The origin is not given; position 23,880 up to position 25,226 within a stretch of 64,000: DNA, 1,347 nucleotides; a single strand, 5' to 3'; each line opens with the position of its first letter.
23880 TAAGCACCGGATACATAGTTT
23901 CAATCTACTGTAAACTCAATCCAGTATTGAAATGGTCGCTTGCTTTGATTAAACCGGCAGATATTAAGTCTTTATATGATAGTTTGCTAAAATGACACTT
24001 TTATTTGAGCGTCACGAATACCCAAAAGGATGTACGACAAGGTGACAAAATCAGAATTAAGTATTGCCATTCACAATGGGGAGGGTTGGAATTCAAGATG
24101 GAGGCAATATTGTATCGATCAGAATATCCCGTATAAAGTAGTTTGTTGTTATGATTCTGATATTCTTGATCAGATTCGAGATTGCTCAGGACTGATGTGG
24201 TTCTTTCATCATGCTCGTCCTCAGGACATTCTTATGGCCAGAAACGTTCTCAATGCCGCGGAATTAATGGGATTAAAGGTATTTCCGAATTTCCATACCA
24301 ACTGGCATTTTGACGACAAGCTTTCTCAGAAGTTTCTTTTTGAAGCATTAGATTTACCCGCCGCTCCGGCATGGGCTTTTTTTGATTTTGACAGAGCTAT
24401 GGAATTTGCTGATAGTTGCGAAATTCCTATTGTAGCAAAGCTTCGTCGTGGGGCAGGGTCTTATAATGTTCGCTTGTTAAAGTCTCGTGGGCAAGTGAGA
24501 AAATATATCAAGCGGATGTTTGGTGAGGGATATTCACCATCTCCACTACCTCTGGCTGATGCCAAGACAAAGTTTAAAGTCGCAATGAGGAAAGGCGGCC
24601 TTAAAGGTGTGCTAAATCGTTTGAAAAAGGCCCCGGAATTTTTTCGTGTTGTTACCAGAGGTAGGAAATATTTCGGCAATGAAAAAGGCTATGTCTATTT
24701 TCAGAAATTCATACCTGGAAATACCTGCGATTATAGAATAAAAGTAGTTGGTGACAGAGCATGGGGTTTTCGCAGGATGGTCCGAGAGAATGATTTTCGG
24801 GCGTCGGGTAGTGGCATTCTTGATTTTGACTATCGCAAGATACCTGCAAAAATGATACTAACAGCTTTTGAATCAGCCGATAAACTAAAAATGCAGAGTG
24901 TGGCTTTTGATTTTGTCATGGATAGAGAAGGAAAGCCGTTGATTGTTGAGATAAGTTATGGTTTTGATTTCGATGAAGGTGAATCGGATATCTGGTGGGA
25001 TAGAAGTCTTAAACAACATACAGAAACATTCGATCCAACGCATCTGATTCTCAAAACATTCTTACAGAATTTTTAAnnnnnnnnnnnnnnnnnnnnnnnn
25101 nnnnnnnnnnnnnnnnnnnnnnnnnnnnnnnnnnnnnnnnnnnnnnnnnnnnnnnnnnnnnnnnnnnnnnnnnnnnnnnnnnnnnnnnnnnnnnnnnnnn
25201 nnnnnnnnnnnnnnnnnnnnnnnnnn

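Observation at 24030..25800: ATP-grasp gene followed by two tandem, diverged copies of its own C-terminal ~45 codons (one with its own SD+GTG start)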

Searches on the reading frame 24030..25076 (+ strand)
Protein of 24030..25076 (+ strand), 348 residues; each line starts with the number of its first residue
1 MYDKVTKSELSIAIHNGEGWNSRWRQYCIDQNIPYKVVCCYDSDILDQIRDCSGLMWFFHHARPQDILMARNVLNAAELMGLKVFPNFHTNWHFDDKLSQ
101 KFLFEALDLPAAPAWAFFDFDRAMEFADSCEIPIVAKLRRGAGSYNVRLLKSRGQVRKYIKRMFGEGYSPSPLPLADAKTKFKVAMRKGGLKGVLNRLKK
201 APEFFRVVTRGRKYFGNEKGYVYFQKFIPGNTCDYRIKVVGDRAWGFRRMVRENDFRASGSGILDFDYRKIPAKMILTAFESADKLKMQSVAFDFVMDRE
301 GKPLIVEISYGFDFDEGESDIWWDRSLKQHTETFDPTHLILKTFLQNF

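Call 6: search_protein_families(library=pfam, proteins=[window:24030-25076:+], max_evalue=0.1)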
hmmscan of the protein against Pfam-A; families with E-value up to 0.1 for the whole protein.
window:24030-25076:+ (348 aa): 0 families

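Call 7: search_protein_families(library=ncbifam, proteins=[window:24030-25076:+], max_evalue=0.1)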
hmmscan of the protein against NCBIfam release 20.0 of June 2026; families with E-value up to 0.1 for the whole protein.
window:24030-25076:+ (348 aa): 7 families
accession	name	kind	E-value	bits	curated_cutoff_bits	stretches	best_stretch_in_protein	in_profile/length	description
TIGR00768.1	rimK_fam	subfamily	6.1e-09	35.6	143.4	2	212-313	154-256/276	RimK family alpha-L-glutamate ligase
TIGR02144.1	LysX_arch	equivalog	7.8e-05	21.9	275.6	0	212-308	154-250/281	lysine biosynthesis protein LysX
NF004680.0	PRK06019.1-6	equivalog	0.0011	17.7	327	1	40-167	65-188/405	5-(carboxyamino)imidazole ribonucleotide synthase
TIGR04187.1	GRASP_SAV_5884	subfamily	0.0017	17.6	350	1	223-308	199-286/312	ATP-grasp ribosomal peptide maturase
NF004679.0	PRK06019.1-5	equivalog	0.0048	15.8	326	1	72-141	76-145/376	5-(carboxyamino)imidazole ribonucleotide synthase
NF040720.1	MptN_Meth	equivalog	0.0066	15.6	350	0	214-246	169-201/291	tetrahydromethanopterin:alpha-L-glutamate ligase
NF009402.0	PRK12767.1-1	equivalog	0.0081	15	218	1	95-165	114-182/329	carbamoyl phosphate synthase-like protein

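Call 8: find_homologous_proteins(query=window:24030-25073:+)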
Query window:24030-25073:+ (348 aa): 4079 proteins with E <= 0.001 among 4971 candidates; the best 120 are listed.
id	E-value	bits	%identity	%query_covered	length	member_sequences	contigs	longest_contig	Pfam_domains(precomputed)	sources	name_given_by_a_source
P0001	8.3e-239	809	100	99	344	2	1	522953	-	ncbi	-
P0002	7.1e-175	599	74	96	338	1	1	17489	-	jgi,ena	-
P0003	6.1e-167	573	70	97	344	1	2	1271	-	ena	-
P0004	5.0e-163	560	69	97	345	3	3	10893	-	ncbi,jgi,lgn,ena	-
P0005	2.2e-160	551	69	96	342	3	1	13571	-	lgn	-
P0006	2.3e-160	551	70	96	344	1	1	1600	-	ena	-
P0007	3.2e-156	538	67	97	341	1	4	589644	-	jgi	jgi:glutathione synthase/RimK-type ligase-like ATP-grasp enzyme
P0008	1.8e-153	529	66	96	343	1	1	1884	-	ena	-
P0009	1.8e-151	522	63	96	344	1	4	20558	-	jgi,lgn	-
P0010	2.7e-151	521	64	96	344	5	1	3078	-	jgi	jgi:hypothetical protein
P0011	3.2e-151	521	66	96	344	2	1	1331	-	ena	-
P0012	4.8e-145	501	65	96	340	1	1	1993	PF08443.17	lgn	-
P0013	2.1e-143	496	64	96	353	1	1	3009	-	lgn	-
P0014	2.1e-141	489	63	96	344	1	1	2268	-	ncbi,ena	-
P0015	2.6e-141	489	63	96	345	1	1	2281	-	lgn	-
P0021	2.1e-129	449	56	99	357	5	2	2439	PF08443.17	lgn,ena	-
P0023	5.7e-127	441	57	97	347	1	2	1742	PF08443.17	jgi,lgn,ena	-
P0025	1.9e-126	440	56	97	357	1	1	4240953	PF08443.17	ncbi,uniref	ncbi:ATP-grasp domain-containing protein [Poriferisphaera sp. WC338]|uniref:ATP-grasp domain-contain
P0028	1.3e-125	437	56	97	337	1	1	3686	PF08443.17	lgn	-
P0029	5.1e-122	425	54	97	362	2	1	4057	PF08443.17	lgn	-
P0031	1.9e-121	423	55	96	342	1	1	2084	PF08443.17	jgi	jgi:glutathione synthase/RimK-type ligase-like ATP-grasp enzyme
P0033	4.6e-121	422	50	100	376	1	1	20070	PF08443.17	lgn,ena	-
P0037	2.1e-117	410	52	96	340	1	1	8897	PF08443.17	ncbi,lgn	-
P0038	5.9e-117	409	56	97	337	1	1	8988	PF08443.17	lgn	-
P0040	4.7e-114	399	59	84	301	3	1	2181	PF08443.17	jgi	jgi:glutathione synthase/RimK-type ligase-like ATP-grasp enzyme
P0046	1.1e-108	381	53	97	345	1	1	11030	PF08443.17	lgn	-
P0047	3.5e-108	380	52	97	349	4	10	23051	PF08443.17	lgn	-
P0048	3.8e-107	376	53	97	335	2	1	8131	PF08443.17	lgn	-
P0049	7.3e-107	375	53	97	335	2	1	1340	PF08443.17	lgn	-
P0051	3.7e-106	373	52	97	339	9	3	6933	PF08443.17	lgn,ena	-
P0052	4.2e-106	373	52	97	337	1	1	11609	PF08443.17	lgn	-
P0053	5.1e-106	373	52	97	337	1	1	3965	PF08443.17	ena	-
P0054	6.6e-106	372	52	93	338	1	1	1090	PF08443.17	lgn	-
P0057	5.6e-105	369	51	97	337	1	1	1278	PF08443.17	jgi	-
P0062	9.5e-104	365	50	97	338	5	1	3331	PF08443.17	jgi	-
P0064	8.8e-103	362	49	97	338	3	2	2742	PF08443.17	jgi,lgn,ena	-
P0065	9.4e-103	362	50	97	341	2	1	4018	PF08443.17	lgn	-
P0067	2.1e-102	361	51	97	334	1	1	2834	PF02786.23,PF08443.17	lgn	-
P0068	3.0e-102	360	51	97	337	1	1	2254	PF08443.17,PF02655.20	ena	-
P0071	5.6e-102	359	50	97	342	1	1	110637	PF08443.17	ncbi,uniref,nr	ncbi:ATP-grasp domain-containing protein [Marinifilum sp. D737]|uniref:ATP-grasp domain-containing p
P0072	5.9e-102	359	49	97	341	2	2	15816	PF08443.17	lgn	-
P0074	8.9e-102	359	48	97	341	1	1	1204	PF08443.17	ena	-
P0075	1.4e-101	358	48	97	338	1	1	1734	PF08443.17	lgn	-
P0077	8.2e-101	355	51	97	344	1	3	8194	PF08443.17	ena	-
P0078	2.5e-100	354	52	87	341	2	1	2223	PF08443.17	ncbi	-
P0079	1.6e-98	348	49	97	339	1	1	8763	PF08443.17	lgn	-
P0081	7.1e-98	346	49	97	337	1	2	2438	PF08443.17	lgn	-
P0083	1.5e-97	345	49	97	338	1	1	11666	PF08443.17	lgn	-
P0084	2.7e-97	344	52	87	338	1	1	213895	PF08443.17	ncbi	-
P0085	5.1e-97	343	45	97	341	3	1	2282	PF08443.17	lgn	-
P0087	8.6e-97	342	40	97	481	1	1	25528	PF02955.22,PF08443.17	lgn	-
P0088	1.1e-96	342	49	97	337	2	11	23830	PF08443.17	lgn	-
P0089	1.6e-96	341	50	97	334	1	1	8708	PF08443.17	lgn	-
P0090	4.1e-96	340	47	97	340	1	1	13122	PF08443.17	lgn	-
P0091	4.9e-96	340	47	97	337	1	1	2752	PF08443.17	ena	-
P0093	6.7e-96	339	47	97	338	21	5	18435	PF08443.17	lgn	-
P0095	4.4e-95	337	47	97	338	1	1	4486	PF08443.17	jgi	-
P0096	5.1e-95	336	50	87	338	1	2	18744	PF08443.17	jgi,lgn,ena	-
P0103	2.0e-92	328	45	97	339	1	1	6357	PF02786.23,PF08443.17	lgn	-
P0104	2.8e-92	327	44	99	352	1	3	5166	PF08443.17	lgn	-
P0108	1.7e-91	325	46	97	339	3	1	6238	PF08443.17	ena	-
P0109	2.2e-91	324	46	94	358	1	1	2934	PF08443.17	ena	-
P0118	3.6e-90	320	46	97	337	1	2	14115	PF08443.17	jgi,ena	-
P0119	5.1e-90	320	44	97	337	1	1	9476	PF08443.17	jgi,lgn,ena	-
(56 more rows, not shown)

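Call 12: find_encoding_contigs(protein=P0021, flank=10000, max_places=10)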
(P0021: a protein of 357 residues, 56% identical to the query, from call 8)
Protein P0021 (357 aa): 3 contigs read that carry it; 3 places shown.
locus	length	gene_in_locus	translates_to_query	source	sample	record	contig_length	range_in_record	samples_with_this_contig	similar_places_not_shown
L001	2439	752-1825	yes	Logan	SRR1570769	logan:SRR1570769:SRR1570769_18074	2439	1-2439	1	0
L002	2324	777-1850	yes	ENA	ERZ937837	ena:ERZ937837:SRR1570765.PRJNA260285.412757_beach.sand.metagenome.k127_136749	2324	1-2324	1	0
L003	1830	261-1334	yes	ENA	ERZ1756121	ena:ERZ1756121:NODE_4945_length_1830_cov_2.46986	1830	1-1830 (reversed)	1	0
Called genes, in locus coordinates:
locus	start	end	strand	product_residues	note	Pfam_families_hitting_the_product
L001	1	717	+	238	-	?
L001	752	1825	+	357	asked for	PF08443:RimK (faint)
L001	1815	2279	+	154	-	-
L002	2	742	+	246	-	?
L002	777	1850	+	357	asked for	PF08443:RimK (faint)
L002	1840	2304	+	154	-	-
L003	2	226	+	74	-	?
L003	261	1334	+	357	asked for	PF08443:RimK (faint)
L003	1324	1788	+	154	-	-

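Call 13: find_encoding_contigs(protein=P0001, flank=10000, max_places=4)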
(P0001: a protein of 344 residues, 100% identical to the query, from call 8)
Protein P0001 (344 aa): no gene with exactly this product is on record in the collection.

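Call 18: find_encoding_contigs(protein=P0002, flank=6000, max_places=3)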
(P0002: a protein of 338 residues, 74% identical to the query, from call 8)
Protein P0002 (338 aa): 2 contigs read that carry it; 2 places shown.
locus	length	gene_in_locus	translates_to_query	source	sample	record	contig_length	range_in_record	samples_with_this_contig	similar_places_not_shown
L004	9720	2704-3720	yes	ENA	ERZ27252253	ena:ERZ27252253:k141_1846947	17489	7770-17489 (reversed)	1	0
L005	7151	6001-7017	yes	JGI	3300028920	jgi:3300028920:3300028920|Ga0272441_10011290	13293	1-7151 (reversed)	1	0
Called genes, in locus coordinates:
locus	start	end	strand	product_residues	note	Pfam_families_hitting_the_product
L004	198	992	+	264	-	-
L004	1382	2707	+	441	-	PF01943:Polysacc_synt, PF13440:Polysacc_synt_3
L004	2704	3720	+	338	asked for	-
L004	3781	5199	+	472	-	PF04932:Wzy_C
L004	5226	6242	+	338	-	-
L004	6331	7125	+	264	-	PF07021:MetW, PF13489:Methyltransf_23, PF13847:Methyltransf_31, PF08241:Methyltransf_11, PF08242:Methyltransf_12 (weak), PF13649:Methyltransf_25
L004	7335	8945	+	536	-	PF13320:GH123_cat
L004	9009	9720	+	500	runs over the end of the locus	PF04932:Wzy_C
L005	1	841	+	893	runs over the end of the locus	PF00483:NTP_transferase (weak), PF12804:NTP_transf_3, PF10509:GalKase_gal_bdg, PF00288:GHMP_kinases_N, PF08544:GHMP_kinases_C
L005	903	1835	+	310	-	PF01073:3Beta_HSD, PF01370:Epimerase, PF02719:Polysacc_synt_2, PF04321:RmlD_sub_bind, PF05368:NmrA (weak), PF13460:NAD_binding_10, PF16363:GDP_Man_Dehyd, PF07993:NAD_binding_4 (weak)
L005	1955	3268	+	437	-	PF03446:NAD_binding_2, PF03721:UDPG_MGDP_dh_N, PF00984:UDPG_MGDP_dh, PF03720:UDPG_MGDP_dh_C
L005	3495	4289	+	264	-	-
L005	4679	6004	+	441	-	PF01943:Polysacc_synt, PF13440:Polysacc_synt_3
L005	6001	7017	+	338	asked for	-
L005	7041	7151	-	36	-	?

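Call 19: find_encoding_contigs(protein=P0004, flank=6000, max_places=3)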
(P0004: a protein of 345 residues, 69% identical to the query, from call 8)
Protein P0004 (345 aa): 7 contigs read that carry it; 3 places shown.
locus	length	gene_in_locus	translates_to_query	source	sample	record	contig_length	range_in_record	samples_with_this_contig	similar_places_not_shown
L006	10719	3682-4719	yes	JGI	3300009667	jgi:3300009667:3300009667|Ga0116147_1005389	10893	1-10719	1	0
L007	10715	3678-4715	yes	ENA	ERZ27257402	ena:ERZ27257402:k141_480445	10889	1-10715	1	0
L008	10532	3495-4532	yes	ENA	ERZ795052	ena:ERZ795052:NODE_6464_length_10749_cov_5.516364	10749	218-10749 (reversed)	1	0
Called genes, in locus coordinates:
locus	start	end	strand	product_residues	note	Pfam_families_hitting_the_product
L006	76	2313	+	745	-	PF13320:GH123_cat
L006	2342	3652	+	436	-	PF01943:Polysacc_synt, PF13440:Polysacc_synt_3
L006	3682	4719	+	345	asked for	-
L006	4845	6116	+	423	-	PF04932:Wzy_C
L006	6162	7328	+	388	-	PF00534:Glycos_transf_1, PF13692:Glyco_trans_1_4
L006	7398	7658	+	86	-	-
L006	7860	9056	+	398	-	PF13439:Glyco_transf_4, PF13579:Glyco_trans_4_4, PF00534:Glycos_transf_1, PF13692:Glyco_trans_1_4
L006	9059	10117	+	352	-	PF00535:Glycos_transf_2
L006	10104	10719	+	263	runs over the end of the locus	?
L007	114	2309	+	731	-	PF13320:GH123_cat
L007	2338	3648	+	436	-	PF01943:Polysacc_synt, PF13440:Polysacc_synt_3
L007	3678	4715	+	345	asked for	-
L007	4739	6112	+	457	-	PF04932:Wzy_C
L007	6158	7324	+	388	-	PF00534:Glycos_transf_1, PF13692:Glyco_trans_1_4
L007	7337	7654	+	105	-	-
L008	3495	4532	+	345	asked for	-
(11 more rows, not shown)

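Call 20: find_encoding_contigs(protein=P0007, flank=6000, max_places=3)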
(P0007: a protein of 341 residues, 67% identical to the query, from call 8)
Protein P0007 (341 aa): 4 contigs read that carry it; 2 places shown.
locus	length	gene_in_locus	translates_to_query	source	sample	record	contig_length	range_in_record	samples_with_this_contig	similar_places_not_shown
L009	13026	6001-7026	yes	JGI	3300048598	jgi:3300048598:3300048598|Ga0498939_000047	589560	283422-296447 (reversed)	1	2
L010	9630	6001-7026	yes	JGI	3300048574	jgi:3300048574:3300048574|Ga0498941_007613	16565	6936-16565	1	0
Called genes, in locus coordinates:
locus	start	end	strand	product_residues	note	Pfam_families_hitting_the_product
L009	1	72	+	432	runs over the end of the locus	PF02558:ApbA (faint), PF03446:NAD_binding_2 (faint), PF03721:UDPG_MGDP_dh_N, PF00984:UDPG_MGDP_dh, PF03720:UDPG_MGDP_dh_C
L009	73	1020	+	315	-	PF01073:3Beta_HSD, PF01370:Epimerase, PF02719:Polysacc_synt_2, PF04321:RmlD_sub_bind, PF07993:NAD_binding_4, PF13460:NAD_binding_10, PF16363:GDP_Man_Dehyd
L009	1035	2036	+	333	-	PF01370:Epimerase, PF04321:RmlD_sub_bind, PF16363:GDP_Man_Dehyd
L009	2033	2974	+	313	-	PF01370:Epimerase, PF02719:Polysacc_synt_2 (faint), PF04321:RmlD_sub_bind (weak), PF16363:GDP_Man_Dehyd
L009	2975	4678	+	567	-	PF13320:GH123_cat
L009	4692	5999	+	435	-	PF01943:Polysacc_synt, PF13440:Polysacc_synt_3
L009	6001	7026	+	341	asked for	-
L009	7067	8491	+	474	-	PF04932:Wzy_C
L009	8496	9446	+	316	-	-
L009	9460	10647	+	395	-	PF13439:Glyco_transf_4, PF13579:Glyco_trans_4_4, PF00534:Glycos_transf_1, PF20706:GT4-conflict, PF13692:Glyco_trans_1_4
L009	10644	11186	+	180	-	PF14602:Hexapep_2 (faint), PF00132:Hexapep (weak)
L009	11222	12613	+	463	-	PF27533:CapK_C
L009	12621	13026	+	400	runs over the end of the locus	PF13439:Glyco_transf_4, PF13579:Glyco_trans_4_4, PF00534:Glycos_transf_1, PF13692:Glyco_trans_1_4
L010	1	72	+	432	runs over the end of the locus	PF02558:ApbA (faint), PF03446:NAD_binding_2 (faint), PF03721:UDPG_MGDP_dh_N, PF00984:UDPG_MGDP_dh, PF03720:UDPG_MGDP_dh_C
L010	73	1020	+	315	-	PF01073:3Beta_HSD, PF01370:Epimerase, PF02719:Polysacc_synt_2, PF04321:RmlD_sub_bind, PF07993:NAD_binding_4, PF13460:NAD_binding_10, PF16363:GDP_Man_Dehyd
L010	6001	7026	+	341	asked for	-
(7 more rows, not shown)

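Call 24: find_related_loci(query=A3, collection=genome_contigs, flank=10000)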
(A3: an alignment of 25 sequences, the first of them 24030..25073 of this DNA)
Query A3 (348 aa) in genome_contigs; peptide patterns used: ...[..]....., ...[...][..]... (x = any residue, [..] = any of these).
352 stretches matched a pattern; 256 encode a relative of the query (tblastn E <= 1e-3); the best 80 are kept; 80 distinct loci.
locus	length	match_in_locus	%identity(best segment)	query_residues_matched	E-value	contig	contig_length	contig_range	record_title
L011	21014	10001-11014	60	12-348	2e-136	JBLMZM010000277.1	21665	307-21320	MAG: Ignavibacteriales bacterium isolate MAG203 PRJNA951521_bin6_renamed_288, whole genome shotgun sequence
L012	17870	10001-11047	56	1-346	6e-132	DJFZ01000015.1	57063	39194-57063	MAG TPA_asm: Thiotrichaceae bacterium UBA5859 UBA5859_contig_1155, whole genome shotgun sequence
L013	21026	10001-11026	56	8-346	8e-129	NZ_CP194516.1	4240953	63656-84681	Poriferisphaera sp. WC338 chromosome, complete genome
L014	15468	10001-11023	51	5-346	5e-114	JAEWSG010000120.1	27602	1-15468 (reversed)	MAG: Bacillota bacterium isolate OH_SBrB_95 k127_1070387, whole genome shotgun sequence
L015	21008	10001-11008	50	12-346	3e-112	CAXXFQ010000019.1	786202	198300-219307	MAG: Thermoguttaceae bacterium isolate 8b3353c7-b3ef-4d97-bce3-25bd4c24e67f genome assembly, contig: contig_19, whole ge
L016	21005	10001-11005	52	8-345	4e-112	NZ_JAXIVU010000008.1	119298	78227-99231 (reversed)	Denitrificimonas halotolerans strain JX-1 NODE_8_length_119298_cov_156.559650, whole genome shotgun sequence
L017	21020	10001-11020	50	8-347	2e-105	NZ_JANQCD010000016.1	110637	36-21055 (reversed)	Marinifilum sp. D737 scaffold_16_length=110638, whole genome shotgun sequence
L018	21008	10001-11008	54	12-346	5e-124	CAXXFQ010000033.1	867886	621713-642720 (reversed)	MAG: Thermoguttaceae bacterium isolate 8b3353c7-b3ef-4d97-bce3-25bd4c24e67f genome assembly, contig: contig_33, whole ge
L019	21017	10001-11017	45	8-345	6e-94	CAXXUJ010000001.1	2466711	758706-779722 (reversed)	MAG: Sphaerochaetaceae bacterium isolate 4f0ff973-23aa-446c-b11c-24bc849d3bd2 genome assembly, contig: contig_1, whole g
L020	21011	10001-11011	46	11-348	2e-93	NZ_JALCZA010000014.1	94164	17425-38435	Anaeromyxobacter oryzisoli strain SG63 Scaffold14, whole genome shotgun sequence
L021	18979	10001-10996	45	12-345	2e-89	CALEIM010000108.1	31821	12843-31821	MAG TPA_asm: uncultured Wenzhouxiangella sp. isolate SRR6425777_bin.9_CONCOCT_v1.1_MAG genome assembly, contig: ERZ17674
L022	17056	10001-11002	45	10-346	2e-89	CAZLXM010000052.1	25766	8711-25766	MAG TPA_asm: uncultured Bacteroidaceae bacterium isolate binchicken_co39_27 genome assembly, contig: NODE_4583_length_25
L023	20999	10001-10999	45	12-345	8e-88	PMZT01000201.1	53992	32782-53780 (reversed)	MAG: Planctomycetia bacterium isolate fen_1346 73.20110800_E3D.93_contig_30244, whole genome shotgun sequence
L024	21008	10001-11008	45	12-346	1e-87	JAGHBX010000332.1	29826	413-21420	MAG: Planctomycetota bacterium isolate AUK267 PB_MBMC_221_c_000000000294, whole genome shotgun sequence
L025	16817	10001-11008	43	12-348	1e-87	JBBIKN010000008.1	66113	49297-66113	MAG: Nitrospira sp. isolate QH2F170213_bin_187 NODE_203_length_66113_cov_17.750719, whole genome shotgun sequence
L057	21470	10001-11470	45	10-346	6e-82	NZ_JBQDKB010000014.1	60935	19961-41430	MAG: Marinobacter sp. isolate AOP31_B2_surf _bin _1 AOP31_B2_surf.bin.1_14, whole genome shotgun sequence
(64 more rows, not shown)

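Call 28: find_encoding_contigs(protein=P0134, flank=10000, max_places=4)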
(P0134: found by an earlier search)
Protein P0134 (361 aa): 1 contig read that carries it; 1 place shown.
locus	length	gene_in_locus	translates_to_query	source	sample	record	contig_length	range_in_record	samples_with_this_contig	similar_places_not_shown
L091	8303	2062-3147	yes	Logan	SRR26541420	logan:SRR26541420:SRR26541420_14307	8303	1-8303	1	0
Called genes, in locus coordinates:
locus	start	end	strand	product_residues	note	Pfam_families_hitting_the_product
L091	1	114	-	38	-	?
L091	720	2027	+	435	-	PF01943:Polysacc_synt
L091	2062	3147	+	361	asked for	-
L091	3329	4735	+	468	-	-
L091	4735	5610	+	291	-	-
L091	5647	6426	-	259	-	PF00535:Glycos_transf_2, PF10111:Glyco_tranf_2_2, PF13506:Glyco_transf_21 (faint), PF13641:Glyco_tranf_2_3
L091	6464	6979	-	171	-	PF00132:Hexapep (weak)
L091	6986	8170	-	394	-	PF20706:GT4-conflict (weak), PF00534:Glycos_transf_1, PF13692:Glyco_trans_1_4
